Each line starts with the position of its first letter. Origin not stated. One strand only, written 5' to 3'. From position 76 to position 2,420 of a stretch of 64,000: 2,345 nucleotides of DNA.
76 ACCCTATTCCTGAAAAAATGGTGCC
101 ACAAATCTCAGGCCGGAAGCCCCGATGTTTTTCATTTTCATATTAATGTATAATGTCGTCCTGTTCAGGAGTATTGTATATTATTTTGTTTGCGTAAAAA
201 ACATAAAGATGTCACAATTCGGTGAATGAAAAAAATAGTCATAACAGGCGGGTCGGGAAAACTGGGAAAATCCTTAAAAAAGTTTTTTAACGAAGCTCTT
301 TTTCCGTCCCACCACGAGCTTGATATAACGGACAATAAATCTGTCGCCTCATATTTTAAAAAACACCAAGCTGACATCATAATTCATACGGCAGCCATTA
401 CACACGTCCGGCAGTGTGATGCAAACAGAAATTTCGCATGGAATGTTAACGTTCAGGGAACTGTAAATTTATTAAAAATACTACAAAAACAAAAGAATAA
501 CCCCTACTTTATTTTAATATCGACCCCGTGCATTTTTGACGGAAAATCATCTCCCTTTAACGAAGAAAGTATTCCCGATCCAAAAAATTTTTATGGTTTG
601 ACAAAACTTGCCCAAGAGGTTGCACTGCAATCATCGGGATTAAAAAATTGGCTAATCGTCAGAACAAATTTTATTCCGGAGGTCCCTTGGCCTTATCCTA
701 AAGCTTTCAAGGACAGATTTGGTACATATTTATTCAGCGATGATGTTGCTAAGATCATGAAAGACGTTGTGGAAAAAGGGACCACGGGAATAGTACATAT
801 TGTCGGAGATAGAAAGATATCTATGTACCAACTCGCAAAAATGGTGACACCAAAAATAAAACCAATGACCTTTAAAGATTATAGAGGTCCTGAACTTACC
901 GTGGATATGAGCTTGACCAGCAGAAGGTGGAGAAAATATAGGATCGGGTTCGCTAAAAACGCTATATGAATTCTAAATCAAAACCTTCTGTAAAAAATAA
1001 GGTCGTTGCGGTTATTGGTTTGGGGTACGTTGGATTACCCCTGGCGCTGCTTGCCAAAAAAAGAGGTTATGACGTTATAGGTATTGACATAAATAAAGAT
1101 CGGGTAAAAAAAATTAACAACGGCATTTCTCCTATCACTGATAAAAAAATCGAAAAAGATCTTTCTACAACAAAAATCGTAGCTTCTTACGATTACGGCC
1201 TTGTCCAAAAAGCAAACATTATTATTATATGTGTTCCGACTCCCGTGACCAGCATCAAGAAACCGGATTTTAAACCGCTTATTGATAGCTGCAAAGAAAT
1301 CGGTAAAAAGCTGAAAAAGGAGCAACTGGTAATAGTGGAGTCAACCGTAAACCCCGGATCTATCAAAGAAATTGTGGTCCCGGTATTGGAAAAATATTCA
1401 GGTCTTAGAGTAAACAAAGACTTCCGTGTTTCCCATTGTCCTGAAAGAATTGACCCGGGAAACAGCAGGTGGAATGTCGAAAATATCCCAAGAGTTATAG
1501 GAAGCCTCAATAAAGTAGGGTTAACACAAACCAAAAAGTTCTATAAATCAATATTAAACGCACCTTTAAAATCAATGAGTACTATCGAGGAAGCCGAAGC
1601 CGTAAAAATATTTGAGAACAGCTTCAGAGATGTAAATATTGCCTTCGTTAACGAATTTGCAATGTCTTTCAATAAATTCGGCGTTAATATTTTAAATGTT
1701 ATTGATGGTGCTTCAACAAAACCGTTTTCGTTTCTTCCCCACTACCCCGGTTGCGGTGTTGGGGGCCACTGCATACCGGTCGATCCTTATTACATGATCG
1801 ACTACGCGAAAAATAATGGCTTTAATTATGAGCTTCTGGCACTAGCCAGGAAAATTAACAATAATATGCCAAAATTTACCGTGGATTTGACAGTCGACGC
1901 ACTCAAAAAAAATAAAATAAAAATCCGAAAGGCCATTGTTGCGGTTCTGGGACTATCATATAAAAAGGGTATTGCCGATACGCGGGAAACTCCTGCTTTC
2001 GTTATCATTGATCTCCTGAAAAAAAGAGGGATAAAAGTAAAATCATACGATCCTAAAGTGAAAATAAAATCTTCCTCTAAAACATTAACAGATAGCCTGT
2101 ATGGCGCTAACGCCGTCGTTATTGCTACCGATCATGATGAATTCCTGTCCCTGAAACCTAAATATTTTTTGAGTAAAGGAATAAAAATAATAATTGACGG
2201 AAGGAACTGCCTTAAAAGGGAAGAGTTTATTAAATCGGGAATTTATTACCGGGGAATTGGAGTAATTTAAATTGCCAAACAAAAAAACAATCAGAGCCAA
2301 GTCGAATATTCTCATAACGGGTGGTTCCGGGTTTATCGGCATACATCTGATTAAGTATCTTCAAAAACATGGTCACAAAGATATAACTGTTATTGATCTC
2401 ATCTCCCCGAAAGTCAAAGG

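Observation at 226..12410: Surface-glycan locus predicted to make a C-methylated, O-methylated 6-deoxy amino sugar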

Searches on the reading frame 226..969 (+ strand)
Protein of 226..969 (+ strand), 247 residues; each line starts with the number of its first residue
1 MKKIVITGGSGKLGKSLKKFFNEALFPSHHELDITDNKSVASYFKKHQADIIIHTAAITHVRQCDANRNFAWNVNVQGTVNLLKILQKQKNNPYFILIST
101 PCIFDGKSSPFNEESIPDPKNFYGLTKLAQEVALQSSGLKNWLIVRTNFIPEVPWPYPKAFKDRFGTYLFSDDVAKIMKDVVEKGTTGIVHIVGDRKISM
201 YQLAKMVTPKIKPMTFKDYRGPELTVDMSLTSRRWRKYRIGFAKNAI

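Call 3: search_protein_families(library=pfam, proteins=[window:226-969:+])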
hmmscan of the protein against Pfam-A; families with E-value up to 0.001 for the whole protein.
window:226-969:+ (247 aa): 6 families
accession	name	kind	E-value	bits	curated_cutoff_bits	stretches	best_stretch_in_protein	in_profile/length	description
PF04321.23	RmlD_sub_bind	-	1.3e-33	116.8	27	1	3-149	2-150/287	RmlD substrate binding domain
PF01370.27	Epimerase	-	3.7e-20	72.8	20.9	1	4-137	1-156/240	NAD dependent epimerase/dehydratase family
PF16363.11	GDP_Man_Dehyd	-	3.4e-15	56.8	27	1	29-133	56-163/332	GDP-mannose 4,6 dehydratase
PF02719.21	Polysacc_synt_2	-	7.1e-12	45.5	20.2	1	33-137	62-152/293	Polysaccharide biosynthesis protein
PF07993.18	NAD_binding_4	-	1.8e-09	37.6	20.1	1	47-150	87-207/258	Male sterility protein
PF01073.25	3Beta_HSD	-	9.3e-07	28.6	22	1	28-112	48-130/280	3-beta hydroxysteroid dehydrogenase/isomerase family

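Call 4: search_protein_families(library=ncbifam, proteins=[window:226-969:+])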
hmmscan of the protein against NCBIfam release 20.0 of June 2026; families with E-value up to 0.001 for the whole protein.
window:226-969:+ (247 aa): 14 families
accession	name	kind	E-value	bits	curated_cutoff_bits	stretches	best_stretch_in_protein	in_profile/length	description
TIGR01214.1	rmlD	equivalog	1.5e-35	122.7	224.05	2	3-148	1-148/285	dTDP-4-dehydrorhamnose reductase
TIGR01179.1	galE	equivalog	6.2e-14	51.6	262.3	1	31-136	53-158/332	UDP-glucose 4-epimerase GalE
NF007440.0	PRK09987.1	equivalog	7.6e-13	48.4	308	1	33-150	39-154/299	dTDP-4-dehydrorhamnose reductase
NF043036.1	ErythonDh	equivalog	2.9e-11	43.1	325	1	31-136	58-162/321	D-erythronate dehydrogenase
TIGR01181.1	dTDP_gluc_dehyt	equivalog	2.9e-11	43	365.1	1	30-133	55-161/321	dTDP-glucose 4,6-dehydratase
TIGR02622.1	CDP_4_6_dhtase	equivalog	2.4e-10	40.1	278.45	1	29-135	58-166/352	CDP-glucose 4,6-dehydratase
TIGR02197.1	heptose_epim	equivalog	5e-09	35.7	274.6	1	33-129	48-144/316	ADP-glyceromanno-heptose 6-epimerase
NF042423.1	oxyalk_red_Shew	equivalog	4.1e-06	26.1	580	1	30-137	54-159/331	2-alkyl-3-oxoalkanoate reductase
NF007956.0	PRK10675.1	subfamily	4.9e-06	25.9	394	1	27-135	52-161/338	UDP-glucose 4-epimerase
NF007582.0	PRK10217.1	equivalog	1.5e-05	24.3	698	1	30-85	56-111/355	dTDP-glucose 4,6-dehydratase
TIGR01746.1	Thioester-redct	subfamily_domain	2.6e-05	23.6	213.35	1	47-140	87-183/371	thioester reductase domain-containing protein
NF007490.0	PRK10084.1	subfamily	4.6e-05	22.6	649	1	30-88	55-113/361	dTDP-glucose 4,6-dehydratase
NF005754.0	PRK07578.1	equivalog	0.0001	22.2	167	1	2-88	1-99/200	short chain dehydrogenase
TIGR03589.1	PseB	equivalog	0.00034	19.7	407.75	0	34-87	62-113/324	UDP-N-acetylglucosamine 4,6-dehydratase (inverting)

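Call 19: find_encoding_contigs(protein=window:226-969:+, flank=10000, max_places=2)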
Protein window:226-969:+ (247 aa): no gene with exactly this product is on record in the collection.

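Call 21: search_solved_structures(query=window:226-969:+, show_alignments=2, max_evalue=0.01)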
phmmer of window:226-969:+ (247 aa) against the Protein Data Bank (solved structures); distinct sequences matched with E-value up to 0.01: 75 (the best 60 are shown).
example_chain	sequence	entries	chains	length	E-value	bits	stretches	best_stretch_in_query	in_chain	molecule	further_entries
2ggs_A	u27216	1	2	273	1.6e-22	83.2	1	5-212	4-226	273aa long hypothetical dTDP-4-dehydrorhamnose reductase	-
9gpi_D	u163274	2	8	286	3.5e-17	65.8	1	1-136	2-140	dTDP-4-dehydrorhamnose reductase, putative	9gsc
1vl0_A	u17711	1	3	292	8.6e-15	58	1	3-193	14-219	DTDP-4-dehydrorhamnose reductase, rfbD ortholog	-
3sc6_A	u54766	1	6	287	1.2e-13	54.3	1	2-150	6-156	dTDP-4-dehydrorhamnose reductase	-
8g22_A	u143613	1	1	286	4.1e-13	52.5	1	4-150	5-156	dTDP-4-dehydrorhamnose reductase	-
5u9c_A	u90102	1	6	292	1.3e-12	50.8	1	2-149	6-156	dTDP-4-dehydrorhamnose Reductase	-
2ydx_A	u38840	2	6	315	1.7e-11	47.2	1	2-139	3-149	METHIONINE ADENOSYLTRANSFERASE 2 SUBUNIT BETA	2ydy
4ndn_E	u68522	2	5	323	1.9e-11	47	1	2-139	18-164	Methionine adenosyltransferase 2 subunit beta | Isoform 2 of Methionine adenosyltransferase 2 subunit beta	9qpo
4ktt_E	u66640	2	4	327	2e-11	46.9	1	2-139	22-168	Methionine adenosyltransferase 2 subunit beta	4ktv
30gd_E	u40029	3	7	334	2.2e-11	46.8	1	2-139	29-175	Isoform 1 of Methionine adenosyltransferase 2 subunit beta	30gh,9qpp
4wpg_A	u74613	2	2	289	3.2e-11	46.3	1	2-149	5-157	dTDP-4-dehydrorhamnose reductase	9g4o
6x3b_A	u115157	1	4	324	3.5e-11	46.1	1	3-145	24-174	GDP-6-deoxy-D-mannose reductase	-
7ol1_A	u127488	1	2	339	4.6e-08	35.9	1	31-132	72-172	L-threonine 3-dehydrogenase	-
1kbz_A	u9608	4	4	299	5.5e-08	35.7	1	33-150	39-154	dTDP-glucose oxidoreductase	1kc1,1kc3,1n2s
8ctr_A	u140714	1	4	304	6.9e-08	35.4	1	32-150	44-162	dTDP-4-dehydrorhamnose reductase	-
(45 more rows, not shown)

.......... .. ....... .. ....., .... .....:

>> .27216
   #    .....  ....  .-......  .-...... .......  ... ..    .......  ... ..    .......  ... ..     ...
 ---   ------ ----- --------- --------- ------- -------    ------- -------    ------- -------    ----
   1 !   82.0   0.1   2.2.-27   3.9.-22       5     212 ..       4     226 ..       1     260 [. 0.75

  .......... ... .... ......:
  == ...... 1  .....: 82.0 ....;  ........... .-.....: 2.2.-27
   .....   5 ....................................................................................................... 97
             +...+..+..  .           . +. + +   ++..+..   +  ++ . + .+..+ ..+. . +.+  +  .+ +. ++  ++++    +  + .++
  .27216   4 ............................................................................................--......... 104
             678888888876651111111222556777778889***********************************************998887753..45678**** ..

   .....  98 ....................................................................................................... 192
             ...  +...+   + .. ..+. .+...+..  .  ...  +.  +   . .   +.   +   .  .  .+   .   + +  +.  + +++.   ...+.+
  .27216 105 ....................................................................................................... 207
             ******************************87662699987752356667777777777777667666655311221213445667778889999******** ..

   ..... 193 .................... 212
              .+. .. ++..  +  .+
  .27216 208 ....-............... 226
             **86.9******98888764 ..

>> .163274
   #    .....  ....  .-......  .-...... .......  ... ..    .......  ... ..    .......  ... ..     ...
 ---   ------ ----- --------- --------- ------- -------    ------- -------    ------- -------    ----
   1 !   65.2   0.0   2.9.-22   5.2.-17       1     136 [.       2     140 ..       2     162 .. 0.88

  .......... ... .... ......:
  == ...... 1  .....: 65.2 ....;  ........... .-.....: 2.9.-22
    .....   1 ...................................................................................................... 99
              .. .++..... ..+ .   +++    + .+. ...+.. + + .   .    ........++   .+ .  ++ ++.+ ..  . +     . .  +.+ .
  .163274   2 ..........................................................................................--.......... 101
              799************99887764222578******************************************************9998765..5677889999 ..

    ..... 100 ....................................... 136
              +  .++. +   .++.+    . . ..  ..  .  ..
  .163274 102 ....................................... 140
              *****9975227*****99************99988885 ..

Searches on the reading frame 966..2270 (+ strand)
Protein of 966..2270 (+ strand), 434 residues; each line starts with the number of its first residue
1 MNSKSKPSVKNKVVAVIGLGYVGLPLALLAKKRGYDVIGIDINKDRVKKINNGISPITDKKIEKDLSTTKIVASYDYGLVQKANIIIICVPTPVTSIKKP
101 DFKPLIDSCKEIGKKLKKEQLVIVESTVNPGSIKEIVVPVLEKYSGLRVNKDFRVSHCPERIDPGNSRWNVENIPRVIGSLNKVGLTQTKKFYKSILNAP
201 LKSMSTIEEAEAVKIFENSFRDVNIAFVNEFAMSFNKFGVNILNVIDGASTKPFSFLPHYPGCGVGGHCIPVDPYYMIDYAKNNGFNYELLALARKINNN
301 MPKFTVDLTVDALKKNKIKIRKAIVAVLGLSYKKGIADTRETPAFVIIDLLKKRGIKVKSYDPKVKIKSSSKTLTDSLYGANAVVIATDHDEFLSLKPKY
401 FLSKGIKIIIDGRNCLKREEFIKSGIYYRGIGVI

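Call 3: search_protein_families(library=pfam, proteins=[window:966-2270:+])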
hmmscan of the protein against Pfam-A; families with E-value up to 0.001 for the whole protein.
window:966-2270:+ (434 aa): 6 families
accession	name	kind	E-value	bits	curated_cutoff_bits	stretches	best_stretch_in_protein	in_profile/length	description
PF03721.20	UDPG_MGDP_dh_N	-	1.2e-40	139.5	27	1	14-182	3-176/187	UDP-glucose/GDP-mannose dehydrogenase family, NAD binding domain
PF00984.24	UDPG_MGDP_dh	-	1.6e-28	99.1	25.4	1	208-299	1-93/94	UDP-glucose/GDP-mannose dehydrogenase family, central domain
PF03720.21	UDPG_MGDP_dh_C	-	4.1e-23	82.2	30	1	326-417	1-102/103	UDP-glucose/GDP-mannose dehydrogenase family, UDP binding domain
PF03446.21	NAD_binding_2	-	4.3e-08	33.8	21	1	14-136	2-103/161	NAD binding domain of 6-phosphogluconate dehydrogenase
PF02737.24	3HCDH_N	-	1.8e-05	25.2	22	1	14-70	2-58/180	3-hydroxyacyl-CoA dehydrogenase, NAD binding domain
PF02558.23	ApbA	-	5.8e-05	23.2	22.2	1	14-109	1-93/150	Ketopantoate reductase PanE/ApbA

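Call 4: search_protein_families(library=ncbifam, proteins=[window:966-2270:+])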
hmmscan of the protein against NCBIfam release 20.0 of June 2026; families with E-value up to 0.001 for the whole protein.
window:966-2270:+ (434 aa): 11 families
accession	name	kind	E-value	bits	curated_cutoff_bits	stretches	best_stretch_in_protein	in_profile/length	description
TIGR03026.1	NDP-sugDHase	subfamily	4.1e-120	401.3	189.8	1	14-414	3-413/413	nucleotide sugar dehydrogenase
NF040825.1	UDPMaNacDH_Arch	equivalog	1.1e-99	334.2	750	1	14-432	3-414/418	UDP-N-acetyl-D-mannosamine dehydrogenase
NF011729.0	PRK15182.1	equivalog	1.1e-70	238.6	592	1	13-368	8-360/425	Vi polysaccharide biosynthesis UDP-N-acetylglucosamine C-6 dehydrogenase TviB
NF008286.0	PRK11064.1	equivalog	1.8e-65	221.1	459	1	12-402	4-408/420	UDP-N-acetyl-D-mannosamine dehydrogenase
NF041297.1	UDPGDh_AglM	equivalog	1.2e-59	202.4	670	1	14-422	3-423/429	UDP-glucose 6-dehydrogenase AglM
NF047673.2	TeichurnBiosyTuaD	equivalog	4.5e-45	154.6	700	1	12-432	2-430/439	UDP-glucose 6-dehydrogenase TuaD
NF011631.0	PRK15057.1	equivalog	1e-17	64.4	757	1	14-368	3-342/388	UDP-glucose 6-dehydrogenase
NF043037.1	ThreonDh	equivalog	0.00016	21.2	350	1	11-52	2-43/297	L-threonate dehydrogenase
TIGR03911.1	pyrrolys_PylD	equivalog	0.00028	20.1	150.05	1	8-63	142-198/266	3-methylornithyl-N6-L-lysine dehydrogenase PylD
TIGR00518.1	alaDH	equivalog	0.00044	19.3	391.85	1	7-90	163-238/370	alanine dehydrogenase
NF003165.0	PRK04148.1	equivalog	0.00088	19.4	151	1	7-60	13-66/135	hypothetical protein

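Call 35: search_solved_structures(query=window:966-2270:+, max_evalue=1e-30)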
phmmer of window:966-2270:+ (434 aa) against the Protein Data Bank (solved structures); distinct sequences matched with E-value up to 1e-30: 6.
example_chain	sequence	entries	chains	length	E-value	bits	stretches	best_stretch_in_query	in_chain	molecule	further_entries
4r16_A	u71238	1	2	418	1.5e-88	300.7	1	14-432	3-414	418aa long hypothetical UDP-N-acetyl-D-mannosaminuronic acid dehydrogenase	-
3ojl_A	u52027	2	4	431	4.2e-69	236.7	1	14-427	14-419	Cap5O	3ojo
3g79_A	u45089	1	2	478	2.6e-61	211.1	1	12-432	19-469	NDP-N-acetyl-D-galactosaminuronic acid dehydrogenase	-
4xr9_A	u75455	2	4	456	9.8e-54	186.1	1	14-432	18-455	CalS8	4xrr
3gg2_A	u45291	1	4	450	3e-41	145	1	14-415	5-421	Sugar dehydrogenase, UDP-glucose/GDP-mannose dehydrogenase family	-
1mfz_A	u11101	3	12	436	1.1e-35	126.7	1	14-412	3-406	GDP-mannose 6-dehydrogenase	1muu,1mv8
